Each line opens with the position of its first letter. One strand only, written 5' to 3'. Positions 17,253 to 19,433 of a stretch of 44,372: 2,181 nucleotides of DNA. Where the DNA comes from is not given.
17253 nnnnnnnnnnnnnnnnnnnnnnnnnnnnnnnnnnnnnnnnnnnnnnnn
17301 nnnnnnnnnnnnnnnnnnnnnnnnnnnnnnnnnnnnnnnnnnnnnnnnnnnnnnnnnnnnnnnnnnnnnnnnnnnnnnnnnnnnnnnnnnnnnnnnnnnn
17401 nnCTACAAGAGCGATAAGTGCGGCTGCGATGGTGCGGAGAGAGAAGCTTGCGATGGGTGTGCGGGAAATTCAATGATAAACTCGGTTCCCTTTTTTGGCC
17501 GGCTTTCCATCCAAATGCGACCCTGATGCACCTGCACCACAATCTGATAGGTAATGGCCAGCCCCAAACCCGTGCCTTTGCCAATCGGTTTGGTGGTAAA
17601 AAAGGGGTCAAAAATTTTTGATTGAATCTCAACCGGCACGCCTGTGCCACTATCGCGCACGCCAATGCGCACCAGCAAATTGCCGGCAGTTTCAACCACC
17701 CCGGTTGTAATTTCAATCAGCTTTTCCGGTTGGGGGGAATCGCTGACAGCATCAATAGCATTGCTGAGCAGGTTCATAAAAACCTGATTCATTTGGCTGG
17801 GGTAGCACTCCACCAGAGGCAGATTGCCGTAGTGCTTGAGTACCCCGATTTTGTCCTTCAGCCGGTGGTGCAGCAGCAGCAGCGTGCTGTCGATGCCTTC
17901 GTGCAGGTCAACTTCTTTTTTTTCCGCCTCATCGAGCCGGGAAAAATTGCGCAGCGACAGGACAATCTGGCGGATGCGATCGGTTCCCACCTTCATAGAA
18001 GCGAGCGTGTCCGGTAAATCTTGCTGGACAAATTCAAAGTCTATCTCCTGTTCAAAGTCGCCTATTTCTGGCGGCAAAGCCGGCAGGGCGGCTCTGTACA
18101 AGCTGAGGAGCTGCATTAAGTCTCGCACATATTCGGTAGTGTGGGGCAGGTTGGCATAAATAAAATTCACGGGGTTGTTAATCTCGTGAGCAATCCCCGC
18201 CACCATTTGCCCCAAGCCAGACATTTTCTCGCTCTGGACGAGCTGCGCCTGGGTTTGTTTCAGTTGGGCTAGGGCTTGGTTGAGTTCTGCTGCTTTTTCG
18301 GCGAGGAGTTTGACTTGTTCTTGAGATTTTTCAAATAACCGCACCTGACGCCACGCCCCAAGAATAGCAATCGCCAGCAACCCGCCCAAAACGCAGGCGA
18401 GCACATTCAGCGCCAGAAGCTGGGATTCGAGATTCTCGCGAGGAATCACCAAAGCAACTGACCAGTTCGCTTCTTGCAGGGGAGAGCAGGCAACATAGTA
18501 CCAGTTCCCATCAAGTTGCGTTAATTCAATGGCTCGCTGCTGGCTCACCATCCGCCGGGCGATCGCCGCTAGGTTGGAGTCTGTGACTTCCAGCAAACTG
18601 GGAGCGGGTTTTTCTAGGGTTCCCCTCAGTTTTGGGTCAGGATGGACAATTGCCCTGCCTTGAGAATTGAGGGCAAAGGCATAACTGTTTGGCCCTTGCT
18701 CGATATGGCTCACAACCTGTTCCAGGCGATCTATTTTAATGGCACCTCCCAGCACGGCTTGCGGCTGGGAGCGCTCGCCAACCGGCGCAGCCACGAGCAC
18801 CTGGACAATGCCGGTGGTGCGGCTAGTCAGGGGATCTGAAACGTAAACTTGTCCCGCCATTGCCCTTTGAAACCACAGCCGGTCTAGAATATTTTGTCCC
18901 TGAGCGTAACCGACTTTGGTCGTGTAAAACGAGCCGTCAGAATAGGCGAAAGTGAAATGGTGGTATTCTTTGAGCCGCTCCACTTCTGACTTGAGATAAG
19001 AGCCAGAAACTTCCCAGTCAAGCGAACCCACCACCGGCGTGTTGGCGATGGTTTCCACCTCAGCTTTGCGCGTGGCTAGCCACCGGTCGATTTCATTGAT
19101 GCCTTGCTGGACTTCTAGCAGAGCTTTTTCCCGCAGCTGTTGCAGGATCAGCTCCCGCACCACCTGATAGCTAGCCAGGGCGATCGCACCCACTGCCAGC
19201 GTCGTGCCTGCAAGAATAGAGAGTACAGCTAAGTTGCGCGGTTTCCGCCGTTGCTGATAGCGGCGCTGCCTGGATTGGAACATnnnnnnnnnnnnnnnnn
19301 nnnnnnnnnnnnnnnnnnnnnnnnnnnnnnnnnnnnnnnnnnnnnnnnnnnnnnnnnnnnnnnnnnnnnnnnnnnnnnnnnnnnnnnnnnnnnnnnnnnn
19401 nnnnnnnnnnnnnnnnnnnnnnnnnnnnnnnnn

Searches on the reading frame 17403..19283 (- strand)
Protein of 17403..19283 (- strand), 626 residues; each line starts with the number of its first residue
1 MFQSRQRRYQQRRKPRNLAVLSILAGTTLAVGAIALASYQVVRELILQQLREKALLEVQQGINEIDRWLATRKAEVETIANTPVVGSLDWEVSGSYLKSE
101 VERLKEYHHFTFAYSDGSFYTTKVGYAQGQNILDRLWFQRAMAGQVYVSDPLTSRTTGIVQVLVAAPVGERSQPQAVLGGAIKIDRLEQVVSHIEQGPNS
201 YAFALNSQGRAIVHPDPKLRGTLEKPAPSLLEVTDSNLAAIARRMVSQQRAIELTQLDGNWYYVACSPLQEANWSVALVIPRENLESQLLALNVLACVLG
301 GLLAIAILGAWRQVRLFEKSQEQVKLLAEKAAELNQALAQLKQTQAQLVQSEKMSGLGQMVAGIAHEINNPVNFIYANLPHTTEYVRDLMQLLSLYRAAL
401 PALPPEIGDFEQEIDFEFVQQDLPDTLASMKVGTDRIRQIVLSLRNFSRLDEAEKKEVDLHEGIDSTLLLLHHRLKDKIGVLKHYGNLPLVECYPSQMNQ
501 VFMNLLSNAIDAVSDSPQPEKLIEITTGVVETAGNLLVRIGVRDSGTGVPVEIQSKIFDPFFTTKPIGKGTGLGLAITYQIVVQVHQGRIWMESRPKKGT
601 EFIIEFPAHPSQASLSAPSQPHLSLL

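Call 6: search_protein_families(library=pfam, proteins=[window:17403-19283:-], max_evalue=0.01)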
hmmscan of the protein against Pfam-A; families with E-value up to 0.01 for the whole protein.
window:17403-19283:- (626 aa): 6 families
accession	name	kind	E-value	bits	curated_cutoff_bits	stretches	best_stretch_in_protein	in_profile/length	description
PF02518.31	HATPase_c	-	1e-23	84.3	26.4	1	496-608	4-109/111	Histidine kinase-, DNA gyrase B-, and HSP90-like ATPase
PF02743.24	dCache_1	-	4.9e-20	72.5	45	1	45-277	2-238/240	Cache domain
PF00512.31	HisKA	-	8.3e-06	26.2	26.9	1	358-379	3-24/66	His Kinase A (phospho-acceptor) domain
PF22673.2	MCP-like_PDC_1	-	0.00031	21.6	27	1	112-188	35-112/113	Methyl-accepting chemotaxis protein-like, first PDC sensor domain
PF14501.12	HATPase_c_5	-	0.0007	19.9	22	1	498-591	6-87/102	GHKL domain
PF10177.14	DUF2371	-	0.0032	18.2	22.9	1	289-365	43-118/143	Uncharacterised conserved protein (DUF2371)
